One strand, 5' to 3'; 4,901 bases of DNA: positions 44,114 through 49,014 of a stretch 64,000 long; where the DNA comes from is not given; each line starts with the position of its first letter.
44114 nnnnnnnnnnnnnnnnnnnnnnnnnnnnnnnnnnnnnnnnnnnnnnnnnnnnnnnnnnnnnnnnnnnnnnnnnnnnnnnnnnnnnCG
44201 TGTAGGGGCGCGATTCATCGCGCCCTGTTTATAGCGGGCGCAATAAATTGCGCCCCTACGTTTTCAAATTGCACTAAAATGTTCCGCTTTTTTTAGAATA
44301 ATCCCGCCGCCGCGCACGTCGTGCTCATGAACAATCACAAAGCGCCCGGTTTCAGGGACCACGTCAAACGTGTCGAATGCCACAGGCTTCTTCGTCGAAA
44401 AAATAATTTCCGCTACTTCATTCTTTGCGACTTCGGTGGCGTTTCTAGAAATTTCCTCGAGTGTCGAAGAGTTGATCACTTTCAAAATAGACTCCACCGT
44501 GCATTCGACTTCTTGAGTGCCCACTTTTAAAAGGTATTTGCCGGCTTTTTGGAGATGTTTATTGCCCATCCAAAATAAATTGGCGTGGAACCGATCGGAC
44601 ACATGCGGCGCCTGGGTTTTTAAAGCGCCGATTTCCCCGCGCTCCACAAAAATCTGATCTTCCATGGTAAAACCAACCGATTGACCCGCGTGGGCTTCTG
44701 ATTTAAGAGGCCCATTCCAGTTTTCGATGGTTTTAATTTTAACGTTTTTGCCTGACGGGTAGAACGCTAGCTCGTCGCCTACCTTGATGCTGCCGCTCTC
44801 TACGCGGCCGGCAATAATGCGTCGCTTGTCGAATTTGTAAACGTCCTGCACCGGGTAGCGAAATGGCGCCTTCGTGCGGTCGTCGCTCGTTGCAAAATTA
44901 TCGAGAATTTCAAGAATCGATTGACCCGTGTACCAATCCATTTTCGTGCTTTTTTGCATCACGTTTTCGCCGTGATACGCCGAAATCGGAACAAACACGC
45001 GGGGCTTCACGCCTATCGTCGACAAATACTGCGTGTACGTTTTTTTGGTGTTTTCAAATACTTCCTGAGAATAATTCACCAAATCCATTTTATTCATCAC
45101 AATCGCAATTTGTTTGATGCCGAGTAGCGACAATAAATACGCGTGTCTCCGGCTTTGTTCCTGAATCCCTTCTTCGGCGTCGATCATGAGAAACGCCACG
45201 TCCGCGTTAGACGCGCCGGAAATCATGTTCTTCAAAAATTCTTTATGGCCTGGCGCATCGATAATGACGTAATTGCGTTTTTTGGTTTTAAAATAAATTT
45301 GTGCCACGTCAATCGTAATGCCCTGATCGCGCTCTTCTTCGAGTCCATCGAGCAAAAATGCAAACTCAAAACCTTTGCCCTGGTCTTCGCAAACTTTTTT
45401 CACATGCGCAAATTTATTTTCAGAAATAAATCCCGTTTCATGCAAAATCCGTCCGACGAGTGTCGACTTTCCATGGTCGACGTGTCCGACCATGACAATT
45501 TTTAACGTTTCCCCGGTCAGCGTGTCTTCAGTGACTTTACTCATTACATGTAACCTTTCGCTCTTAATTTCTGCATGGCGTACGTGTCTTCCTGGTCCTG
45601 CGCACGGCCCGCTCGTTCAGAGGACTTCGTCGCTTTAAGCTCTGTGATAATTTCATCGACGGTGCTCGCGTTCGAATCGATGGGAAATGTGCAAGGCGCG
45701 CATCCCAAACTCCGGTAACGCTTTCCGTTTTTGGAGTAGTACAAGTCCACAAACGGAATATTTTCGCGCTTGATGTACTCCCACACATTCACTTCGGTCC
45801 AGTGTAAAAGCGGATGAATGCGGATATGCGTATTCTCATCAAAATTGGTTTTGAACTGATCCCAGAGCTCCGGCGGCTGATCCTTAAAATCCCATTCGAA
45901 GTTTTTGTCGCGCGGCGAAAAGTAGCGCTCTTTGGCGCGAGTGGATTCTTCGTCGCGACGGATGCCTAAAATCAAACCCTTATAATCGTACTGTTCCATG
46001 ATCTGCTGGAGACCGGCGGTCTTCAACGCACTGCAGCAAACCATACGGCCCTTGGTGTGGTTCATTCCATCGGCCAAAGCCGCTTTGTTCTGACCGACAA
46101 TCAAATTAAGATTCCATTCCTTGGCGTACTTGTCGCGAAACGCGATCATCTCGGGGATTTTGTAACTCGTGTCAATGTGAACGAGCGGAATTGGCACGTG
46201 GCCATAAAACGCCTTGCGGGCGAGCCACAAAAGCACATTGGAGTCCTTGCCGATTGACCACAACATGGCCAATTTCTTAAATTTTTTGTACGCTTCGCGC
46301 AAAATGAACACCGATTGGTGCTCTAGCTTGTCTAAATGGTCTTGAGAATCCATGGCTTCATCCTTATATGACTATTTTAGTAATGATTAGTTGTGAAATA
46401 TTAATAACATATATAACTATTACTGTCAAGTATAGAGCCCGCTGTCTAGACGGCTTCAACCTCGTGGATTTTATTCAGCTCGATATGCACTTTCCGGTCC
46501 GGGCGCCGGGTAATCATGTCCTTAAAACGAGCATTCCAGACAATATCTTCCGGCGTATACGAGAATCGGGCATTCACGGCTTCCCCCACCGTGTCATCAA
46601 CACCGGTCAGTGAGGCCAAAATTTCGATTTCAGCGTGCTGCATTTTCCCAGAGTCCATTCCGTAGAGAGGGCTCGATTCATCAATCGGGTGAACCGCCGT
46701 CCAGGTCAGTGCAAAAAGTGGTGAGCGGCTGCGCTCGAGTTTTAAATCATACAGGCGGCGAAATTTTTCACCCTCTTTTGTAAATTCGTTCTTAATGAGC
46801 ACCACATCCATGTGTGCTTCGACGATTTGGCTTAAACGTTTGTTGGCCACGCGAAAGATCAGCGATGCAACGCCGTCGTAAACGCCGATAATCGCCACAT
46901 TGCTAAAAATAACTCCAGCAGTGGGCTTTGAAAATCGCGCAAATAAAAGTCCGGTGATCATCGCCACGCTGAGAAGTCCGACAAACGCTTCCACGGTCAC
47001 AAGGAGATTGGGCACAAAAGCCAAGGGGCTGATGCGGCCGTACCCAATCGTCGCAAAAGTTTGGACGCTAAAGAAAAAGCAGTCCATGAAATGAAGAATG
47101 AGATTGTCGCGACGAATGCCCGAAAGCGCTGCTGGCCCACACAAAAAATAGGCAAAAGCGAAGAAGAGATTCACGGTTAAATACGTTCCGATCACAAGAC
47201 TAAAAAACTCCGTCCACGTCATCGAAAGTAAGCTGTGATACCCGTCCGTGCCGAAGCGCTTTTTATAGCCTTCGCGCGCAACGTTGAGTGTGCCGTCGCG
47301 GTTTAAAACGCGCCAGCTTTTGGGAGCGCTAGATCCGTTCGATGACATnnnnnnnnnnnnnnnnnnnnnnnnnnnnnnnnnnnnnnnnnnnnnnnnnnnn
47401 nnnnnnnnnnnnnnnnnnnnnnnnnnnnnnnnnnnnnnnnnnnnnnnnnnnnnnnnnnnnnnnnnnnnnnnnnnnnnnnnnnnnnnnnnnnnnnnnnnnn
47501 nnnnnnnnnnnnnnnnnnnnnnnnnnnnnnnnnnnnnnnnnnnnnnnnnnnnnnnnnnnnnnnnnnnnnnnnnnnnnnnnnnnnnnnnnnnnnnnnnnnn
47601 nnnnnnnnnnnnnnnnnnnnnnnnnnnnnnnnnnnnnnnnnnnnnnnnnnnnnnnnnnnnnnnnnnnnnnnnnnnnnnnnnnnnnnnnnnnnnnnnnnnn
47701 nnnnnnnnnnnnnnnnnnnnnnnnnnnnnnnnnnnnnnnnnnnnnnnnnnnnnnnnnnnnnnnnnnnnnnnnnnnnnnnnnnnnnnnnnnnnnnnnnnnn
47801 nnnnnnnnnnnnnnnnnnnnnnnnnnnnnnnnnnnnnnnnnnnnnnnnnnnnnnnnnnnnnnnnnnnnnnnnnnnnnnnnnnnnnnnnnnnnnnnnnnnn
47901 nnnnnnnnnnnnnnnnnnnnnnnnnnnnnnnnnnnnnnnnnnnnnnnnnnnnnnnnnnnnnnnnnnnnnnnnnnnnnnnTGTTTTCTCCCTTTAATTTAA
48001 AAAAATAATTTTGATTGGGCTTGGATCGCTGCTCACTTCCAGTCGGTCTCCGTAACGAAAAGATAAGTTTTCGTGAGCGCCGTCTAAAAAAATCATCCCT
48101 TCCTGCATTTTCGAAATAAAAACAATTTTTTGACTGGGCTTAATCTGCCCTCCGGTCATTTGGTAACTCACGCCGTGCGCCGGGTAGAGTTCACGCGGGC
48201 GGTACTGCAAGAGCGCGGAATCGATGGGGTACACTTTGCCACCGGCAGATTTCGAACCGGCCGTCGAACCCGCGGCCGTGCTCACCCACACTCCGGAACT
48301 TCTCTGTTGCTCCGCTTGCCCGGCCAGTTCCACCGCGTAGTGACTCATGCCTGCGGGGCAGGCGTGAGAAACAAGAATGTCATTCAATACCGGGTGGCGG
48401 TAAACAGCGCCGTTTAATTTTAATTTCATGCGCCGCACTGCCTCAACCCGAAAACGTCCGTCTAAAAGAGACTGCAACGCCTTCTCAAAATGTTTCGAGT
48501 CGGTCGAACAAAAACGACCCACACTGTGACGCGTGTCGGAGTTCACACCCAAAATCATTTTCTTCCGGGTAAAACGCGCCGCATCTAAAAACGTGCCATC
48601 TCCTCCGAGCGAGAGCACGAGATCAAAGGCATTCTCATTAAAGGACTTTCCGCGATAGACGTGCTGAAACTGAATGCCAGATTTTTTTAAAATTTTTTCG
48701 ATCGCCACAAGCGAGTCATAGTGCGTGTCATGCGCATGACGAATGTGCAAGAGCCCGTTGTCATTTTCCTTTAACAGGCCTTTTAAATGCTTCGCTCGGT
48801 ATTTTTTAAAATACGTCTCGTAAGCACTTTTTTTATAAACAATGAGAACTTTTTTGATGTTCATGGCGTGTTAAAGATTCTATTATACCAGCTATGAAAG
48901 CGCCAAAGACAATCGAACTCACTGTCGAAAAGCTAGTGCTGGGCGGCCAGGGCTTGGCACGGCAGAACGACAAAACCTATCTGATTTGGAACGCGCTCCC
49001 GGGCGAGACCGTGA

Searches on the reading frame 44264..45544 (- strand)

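Call 78: search_protein_families(library=pfam, proteins=[window:44264-45544:-], max_evalue=0.00001)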
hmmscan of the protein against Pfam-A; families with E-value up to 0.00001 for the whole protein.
window:44264-45544:- (426 aa): 4 families
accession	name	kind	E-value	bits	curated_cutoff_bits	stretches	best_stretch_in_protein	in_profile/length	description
PF00009.33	GTP_EFTU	-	1.7e-48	165.2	26.5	1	14-216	4-184/188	Elongation factor Tu GTP binding domain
PF22594.2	GTP-eEF1A_C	-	3.5e-21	75.9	27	1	318-416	1-100/101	GTP-eEF1A C-terminal domain-like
PF01926.29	MMR_HSR1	-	1.3e-08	35.3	21.9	0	74-152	30-113/113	50S ribosome-binding GTPase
PF03144.31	GTP_EFTU_D2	-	2.1e-07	31.7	30.3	1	242-292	2-56/73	Elongation factor Tu domain 2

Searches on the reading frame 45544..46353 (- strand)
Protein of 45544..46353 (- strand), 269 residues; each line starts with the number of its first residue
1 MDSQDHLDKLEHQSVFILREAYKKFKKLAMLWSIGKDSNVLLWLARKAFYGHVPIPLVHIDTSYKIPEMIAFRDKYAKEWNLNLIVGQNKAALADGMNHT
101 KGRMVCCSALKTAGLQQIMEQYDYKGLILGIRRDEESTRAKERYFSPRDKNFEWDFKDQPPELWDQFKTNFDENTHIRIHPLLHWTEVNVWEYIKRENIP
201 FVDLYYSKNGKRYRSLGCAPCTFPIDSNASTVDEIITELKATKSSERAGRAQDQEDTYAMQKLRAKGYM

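Call 78: search_protein_families(library=pfam, proteins=[window:45544-46353:-], max_evalue=0.00001)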
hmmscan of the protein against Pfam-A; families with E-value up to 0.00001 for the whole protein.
window:45544-46353:- (269 aa): 1 family
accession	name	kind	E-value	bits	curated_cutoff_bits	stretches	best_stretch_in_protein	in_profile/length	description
PF01507.26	PAPS_reduct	-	7e-44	150.3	22.5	1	28-223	2-174/175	Phosphoadenosine phosphosulfate reductase domain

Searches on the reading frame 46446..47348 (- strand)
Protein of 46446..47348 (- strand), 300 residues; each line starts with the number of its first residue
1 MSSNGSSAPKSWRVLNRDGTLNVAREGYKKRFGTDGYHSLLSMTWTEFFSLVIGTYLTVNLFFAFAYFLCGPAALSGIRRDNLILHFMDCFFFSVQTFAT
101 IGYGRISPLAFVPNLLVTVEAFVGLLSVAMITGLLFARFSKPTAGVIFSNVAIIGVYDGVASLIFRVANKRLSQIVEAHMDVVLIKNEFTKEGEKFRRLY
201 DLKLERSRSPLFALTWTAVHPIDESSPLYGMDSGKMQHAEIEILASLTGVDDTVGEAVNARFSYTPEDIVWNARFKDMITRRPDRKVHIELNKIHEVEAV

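Call 78: search_protein_families(library=pfam, proteins=[window:46446-47348:-], max_evalue=0.00001)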
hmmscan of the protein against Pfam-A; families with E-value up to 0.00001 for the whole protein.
window:46446-47348:- (300 aa): 3 families
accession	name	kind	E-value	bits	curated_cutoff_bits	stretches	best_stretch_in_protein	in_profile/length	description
PF17655.7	IRK_C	-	9.8e-32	110.4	22.5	1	146-300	1-159/174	Inward rectifier potassium channel C-terminal domain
PF07885.22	Ion_trans_2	-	1.7e-09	37.9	22.5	1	57-139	3-77/79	Ion channel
PF01007.26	IRK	-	6.5e-07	29.7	22.7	1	17-142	3-141/141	Inward rectifier potassium channel transmembrane domain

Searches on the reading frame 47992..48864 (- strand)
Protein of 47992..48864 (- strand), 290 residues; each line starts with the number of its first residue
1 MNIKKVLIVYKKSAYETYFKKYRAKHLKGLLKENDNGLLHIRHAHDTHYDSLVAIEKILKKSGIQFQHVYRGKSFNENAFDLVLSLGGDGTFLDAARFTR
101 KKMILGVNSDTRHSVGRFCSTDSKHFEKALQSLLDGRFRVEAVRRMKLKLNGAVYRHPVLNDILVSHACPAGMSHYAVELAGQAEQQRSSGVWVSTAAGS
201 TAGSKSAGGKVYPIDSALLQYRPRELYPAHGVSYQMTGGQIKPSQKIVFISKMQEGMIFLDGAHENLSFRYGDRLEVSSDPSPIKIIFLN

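Call 78: search_protein_families(library=pfam, proteins=[window:47992-48864:-], max_evalue=0.00001)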
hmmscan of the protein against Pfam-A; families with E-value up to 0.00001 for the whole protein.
window:47992-48864:- (290 aa): 1 family
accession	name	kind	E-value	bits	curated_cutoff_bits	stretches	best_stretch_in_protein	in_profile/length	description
PF01513.26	NAD_kinase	-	7.2e-08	33.2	25.5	1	60-137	59-129/130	ATP-NAD kinase N-terminal domain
